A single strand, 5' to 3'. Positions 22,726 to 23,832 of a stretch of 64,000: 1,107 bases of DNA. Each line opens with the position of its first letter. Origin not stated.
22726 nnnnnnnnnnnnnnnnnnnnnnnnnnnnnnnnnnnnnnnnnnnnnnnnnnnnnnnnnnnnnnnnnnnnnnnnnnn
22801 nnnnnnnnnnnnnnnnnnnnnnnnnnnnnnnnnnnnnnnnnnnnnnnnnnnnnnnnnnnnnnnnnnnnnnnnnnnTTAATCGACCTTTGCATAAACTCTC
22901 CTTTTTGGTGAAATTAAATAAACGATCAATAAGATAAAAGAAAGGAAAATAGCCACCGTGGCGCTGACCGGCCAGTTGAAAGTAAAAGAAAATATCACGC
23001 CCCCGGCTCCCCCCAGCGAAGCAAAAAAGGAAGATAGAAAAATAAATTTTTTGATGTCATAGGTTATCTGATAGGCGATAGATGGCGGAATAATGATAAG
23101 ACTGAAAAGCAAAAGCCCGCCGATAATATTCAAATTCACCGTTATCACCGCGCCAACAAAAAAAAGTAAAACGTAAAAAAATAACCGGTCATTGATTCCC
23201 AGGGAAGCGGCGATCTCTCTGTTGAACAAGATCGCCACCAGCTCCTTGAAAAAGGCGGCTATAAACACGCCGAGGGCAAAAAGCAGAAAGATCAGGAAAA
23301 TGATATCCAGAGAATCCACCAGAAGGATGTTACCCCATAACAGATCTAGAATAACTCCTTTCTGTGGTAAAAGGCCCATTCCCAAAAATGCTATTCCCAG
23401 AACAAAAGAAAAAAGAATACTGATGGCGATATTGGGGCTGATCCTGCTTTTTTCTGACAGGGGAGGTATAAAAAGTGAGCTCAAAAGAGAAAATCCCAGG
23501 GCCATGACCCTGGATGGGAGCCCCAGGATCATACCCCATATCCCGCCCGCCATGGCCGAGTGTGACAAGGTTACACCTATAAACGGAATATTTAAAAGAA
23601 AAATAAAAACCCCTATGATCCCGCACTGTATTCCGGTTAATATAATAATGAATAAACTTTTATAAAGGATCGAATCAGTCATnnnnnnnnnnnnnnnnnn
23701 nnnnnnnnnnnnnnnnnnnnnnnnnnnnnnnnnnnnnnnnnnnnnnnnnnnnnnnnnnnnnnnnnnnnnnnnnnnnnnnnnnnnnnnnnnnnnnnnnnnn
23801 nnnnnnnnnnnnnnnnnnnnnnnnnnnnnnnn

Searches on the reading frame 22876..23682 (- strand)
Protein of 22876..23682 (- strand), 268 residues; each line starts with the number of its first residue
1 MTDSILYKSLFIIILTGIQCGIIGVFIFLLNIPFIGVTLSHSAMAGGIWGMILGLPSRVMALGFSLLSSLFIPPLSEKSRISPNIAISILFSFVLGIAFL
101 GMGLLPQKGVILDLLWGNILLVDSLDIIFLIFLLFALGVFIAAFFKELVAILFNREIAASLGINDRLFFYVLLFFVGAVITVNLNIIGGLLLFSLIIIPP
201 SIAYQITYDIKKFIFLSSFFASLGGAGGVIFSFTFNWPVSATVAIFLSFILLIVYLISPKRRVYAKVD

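Call 84: search_protein_families(library=pfam, proteins=[window:22876-23682:-], max_evalue=0.00001)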
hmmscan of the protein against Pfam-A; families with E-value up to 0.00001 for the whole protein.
window:22876-23682:- (268 aa): 1 family
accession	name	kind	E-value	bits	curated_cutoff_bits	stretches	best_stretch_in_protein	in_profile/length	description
PF00950.22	ABC-3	-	5.4e-37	128.2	20.1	1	5-256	4-256/258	ABC 3 transport family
